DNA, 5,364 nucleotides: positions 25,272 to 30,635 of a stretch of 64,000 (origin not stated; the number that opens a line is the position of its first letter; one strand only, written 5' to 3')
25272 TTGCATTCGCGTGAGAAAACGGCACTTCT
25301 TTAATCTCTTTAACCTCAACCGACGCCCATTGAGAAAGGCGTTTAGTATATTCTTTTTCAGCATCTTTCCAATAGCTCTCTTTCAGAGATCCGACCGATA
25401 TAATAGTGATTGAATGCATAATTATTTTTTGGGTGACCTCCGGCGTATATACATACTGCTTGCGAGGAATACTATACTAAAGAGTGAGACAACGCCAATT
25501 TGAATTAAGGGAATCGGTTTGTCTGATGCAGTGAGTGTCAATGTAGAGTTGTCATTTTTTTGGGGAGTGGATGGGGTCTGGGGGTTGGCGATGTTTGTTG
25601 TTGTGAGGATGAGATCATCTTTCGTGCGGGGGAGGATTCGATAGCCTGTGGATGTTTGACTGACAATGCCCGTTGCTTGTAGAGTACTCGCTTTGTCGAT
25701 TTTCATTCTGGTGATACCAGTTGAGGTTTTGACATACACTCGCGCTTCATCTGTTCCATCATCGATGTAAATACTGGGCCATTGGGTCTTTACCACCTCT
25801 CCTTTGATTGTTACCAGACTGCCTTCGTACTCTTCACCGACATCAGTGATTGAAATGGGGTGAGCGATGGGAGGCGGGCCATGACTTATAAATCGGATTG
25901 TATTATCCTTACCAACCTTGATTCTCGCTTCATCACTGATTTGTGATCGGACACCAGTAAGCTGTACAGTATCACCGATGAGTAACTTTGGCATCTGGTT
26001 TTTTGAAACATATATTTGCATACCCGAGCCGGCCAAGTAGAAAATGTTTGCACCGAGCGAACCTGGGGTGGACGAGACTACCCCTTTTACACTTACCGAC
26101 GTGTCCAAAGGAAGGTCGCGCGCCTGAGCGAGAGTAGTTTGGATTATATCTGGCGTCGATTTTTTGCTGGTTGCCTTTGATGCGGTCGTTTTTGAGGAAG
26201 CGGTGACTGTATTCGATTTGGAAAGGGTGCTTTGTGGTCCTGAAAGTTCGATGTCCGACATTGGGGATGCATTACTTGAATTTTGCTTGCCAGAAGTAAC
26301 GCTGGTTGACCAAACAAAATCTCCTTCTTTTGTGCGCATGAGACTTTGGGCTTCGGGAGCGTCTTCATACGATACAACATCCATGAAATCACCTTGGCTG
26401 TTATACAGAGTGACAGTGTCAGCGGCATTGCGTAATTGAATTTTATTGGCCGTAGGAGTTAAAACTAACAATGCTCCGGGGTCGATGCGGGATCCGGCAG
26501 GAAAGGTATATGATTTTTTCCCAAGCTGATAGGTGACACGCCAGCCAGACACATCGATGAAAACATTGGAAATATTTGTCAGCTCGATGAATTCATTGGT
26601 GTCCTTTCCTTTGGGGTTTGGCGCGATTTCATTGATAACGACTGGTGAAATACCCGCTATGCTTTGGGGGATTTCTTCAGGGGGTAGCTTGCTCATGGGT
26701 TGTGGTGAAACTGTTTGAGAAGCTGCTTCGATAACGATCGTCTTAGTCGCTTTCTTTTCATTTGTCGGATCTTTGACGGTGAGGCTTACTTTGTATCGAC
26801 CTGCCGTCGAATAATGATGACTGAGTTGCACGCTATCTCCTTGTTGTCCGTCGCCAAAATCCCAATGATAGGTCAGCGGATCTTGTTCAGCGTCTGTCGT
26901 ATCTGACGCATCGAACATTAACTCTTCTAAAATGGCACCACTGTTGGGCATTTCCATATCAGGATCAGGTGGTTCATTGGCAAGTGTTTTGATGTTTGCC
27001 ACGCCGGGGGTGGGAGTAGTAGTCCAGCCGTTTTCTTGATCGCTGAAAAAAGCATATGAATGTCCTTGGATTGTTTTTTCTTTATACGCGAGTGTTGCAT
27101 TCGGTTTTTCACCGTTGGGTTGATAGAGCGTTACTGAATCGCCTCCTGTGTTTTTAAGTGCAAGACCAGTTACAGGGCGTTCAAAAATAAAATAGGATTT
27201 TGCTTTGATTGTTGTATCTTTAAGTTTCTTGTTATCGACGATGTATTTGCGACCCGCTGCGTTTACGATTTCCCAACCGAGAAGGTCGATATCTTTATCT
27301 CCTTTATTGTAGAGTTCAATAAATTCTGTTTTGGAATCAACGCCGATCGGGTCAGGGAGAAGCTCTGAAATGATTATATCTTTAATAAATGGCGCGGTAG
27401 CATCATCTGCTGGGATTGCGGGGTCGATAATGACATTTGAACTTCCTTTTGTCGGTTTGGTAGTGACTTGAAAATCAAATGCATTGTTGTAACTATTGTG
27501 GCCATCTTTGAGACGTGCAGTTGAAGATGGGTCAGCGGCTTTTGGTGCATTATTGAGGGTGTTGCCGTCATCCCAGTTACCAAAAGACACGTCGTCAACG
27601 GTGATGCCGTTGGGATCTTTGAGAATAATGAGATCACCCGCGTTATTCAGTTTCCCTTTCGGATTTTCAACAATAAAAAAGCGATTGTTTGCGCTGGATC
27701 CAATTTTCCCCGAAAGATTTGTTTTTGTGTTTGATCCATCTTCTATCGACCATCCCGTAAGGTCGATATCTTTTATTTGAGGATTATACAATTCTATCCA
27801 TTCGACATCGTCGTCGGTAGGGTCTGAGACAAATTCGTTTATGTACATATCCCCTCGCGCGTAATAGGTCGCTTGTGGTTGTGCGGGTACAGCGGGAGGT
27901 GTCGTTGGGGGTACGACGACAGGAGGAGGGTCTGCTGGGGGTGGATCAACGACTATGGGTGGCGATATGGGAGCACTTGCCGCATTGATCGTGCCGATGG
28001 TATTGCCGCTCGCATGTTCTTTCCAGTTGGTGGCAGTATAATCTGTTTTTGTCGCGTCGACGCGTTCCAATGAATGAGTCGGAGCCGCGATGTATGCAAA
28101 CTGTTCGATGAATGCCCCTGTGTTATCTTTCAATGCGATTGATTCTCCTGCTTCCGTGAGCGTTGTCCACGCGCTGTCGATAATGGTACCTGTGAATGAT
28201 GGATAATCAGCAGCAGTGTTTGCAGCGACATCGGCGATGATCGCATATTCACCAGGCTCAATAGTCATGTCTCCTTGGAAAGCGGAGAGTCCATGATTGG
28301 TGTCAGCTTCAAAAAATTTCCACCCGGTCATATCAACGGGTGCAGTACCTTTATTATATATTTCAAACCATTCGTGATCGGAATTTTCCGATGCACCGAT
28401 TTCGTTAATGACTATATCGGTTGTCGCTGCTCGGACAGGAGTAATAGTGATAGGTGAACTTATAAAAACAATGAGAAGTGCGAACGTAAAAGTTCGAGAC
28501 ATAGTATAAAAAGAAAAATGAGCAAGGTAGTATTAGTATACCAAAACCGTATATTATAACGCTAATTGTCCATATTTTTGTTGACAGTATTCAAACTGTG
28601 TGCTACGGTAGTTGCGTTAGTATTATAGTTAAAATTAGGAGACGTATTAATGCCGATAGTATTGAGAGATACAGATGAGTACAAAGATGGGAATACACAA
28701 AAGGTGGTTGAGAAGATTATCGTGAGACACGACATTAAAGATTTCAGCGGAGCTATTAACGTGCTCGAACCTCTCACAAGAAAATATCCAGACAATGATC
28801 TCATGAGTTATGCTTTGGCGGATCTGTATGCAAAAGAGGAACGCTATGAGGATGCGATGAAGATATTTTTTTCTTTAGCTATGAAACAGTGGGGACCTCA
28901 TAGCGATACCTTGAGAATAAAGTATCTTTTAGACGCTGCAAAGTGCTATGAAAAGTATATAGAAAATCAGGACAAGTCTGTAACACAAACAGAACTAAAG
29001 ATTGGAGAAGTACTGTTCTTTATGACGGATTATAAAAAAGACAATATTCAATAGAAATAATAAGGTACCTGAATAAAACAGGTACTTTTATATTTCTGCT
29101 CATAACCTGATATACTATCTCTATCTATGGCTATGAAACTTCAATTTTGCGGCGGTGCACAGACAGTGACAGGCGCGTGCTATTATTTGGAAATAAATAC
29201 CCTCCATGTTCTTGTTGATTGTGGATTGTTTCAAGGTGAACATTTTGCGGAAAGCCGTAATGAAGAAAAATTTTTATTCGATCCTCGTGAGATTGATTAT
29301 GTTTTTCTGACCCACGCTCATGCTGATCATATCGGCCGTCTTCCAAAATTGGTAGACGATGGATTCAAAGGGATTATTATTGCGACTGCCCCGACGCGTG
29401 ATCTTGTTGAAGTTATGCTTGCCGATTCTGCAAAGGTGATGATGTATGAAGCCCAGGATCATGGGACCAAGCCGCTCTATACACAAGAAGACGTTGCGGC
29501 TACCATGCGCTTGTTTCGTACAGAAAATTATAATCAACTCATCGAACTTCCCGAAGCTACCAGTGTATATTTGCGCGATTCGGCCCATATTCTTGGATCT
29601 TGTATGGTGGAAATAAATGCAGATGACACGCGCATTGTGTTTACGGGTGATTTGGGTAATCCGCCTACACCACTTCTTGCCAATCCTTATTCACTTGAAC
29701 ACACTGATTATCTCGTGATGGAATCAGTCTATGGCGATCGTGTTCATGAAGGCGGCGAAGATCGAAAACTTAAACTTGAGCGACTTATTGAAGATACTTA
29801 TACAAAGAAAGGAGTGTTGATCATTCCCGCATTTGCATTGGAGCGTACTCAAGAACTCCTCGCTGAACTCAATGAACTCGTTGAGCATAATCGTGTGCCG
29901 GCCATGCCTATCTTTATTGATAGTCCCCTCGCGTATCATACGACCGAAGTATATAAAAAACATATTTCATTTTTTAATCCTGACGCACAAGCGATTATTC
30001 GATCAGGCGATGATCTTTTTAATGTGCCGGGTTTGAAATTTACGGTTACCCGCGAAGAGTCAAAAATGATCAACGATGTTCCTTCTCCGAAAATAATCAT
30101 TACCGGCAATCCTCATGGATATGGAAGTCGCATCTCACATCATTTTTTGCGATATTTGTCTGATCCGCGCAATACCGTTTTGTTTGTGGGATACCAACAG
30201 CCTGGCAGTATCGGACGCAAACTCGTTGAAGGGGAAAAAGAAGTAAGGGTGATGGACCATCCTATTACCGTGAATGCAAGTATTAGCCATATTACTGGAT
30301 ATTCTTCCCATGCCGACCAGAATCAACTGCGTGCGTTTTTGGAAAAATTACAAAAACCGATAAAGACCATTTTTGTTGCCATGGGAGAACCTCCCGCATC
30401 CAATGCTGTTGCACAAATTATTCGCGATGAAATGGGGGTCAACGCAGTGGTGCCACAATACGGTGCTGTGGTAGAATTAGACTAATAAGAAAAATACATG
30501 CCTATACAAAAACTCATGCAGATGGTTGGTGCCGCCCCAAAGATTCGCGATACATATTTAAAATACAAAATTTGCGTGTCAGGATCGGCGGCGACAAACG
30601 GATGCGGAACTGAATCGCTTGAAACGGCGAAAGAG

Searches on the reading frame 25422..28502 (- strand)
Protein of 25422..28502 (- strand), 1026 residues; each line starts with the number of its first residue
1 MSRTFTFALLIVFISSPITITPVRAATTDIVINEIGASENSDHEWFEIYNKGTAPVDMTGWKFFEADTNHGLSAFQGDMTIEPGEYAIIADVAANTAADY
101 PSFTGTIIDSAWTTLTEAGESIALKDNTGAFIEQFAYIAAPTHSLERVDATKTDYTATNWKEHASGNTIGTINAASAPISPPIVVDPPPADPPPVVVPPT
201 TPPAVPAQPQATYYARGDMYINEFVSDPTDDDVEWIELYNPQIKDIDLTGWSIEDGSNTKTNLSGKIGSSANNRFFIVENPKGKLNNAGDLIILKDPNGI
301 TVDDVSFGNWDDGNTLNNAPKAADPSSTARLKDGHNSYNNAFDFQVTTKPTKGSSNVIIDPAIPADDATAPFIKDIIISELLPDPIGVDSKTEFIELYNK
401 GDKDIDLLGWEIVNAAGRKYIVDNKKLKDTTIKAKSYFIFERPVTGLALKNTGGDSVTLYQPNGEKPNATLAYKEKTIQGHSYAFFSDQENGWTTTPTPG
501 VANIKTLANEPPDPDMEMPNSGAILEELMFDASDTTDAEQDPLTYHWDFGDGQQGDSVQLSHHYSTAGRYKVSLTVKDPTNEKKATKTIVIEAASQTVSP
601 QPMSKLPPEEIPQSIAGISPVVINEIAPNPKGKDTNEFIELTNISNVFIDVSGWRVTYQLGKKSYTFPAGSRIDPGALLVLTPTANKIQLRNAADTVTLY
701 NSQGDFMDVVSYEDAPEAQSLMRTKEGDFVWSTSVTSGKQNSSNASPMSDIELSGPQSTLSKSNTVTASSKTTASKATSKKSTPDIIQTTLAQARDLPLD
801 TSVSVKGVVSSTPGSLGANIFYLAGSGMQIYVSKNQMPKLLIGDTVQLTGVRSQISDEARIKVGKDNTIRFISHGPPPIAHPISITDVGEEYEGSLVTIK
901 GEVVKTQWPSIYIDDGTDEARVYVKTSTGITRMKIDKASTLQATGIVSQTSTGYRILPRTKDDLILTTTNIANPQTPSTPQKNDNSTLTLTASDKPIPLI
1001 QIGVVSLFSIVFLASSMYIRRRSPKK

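Call 31: search_protein_families(library=pfam, proteins=[window:25422-28502:-], max_evalue=0.00001)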
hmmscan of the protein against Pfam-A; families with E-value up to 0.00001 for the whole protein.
window:25422-28502:- (1026 aa): 3 families
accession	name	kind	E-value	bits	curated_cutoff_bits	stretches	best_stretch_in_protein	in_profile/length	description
PF00932.25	LTD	-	3.2e-70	233.9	34.3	4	619-713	6-108/109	Lamin Tail Domain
PF18911.6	PKD_4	-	2.2e-20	72.9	27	1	509-591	1-83/85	PKD domain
PF00801.26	PKD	-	1.8e-11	44.3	23.5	1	534-590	24-79/80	PKD domain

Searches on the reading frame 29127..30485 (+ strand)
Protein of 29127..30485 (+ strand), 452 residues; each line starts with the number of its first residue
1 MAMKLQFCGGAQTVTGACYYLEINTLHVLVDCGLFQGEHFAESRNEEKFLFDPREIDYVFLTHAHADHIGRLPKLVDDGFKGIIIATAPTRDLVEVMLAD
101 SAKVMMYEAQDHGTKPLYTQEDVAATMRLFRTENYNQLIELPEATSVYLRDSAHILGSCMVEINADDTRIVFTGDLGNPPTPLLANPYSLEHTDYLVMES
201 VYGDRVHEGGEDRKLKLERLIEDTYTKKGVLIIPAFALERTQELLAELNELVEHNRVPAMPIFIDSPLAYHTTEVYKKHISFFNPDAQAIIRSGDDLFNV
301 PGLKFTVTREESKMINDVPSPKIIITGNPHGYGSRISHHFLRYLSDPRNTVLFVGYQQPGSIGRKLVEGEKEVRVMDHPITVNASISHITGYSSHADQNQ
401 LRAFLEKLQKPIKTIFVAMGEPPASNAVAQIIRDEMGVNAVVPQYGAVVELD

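Call 31: search_protein_families(library=pfam, proteins=[window:29127-30485:+], max_evalue=0.00001)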
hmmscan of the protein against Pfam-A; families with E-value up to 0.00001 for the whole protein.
window:29127-30485:+ (452 aa): 5 families
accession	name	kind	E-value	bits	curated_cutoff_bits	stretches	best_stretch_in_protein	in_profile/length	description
PF10996.14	Beta-Casp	-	1.2e-31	110.2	27.7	1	241-366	1-120/120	Beta-Casp domain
PF00753.33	Lactamase_B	-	2.4e-15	57.4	22.7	1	16-86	6-74/196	Metallo-beta-lactamase superfamily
PF07521.17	RMMBL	-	2.8e-12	46.9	21.6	1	380-443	2-63/63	Zn-dependent metallo-hydrolase RNA specificity domain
PF16661.11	Lactamase_B_6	-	3.5e-09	36.7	27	1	21-173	2-159/193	Metallo-beta-lactamase superfamily domain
PF12706.13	Lactamase_B_2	-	4.1e-07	30.2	27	1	28-178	3-145/200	Beta-lactamase superfamily domain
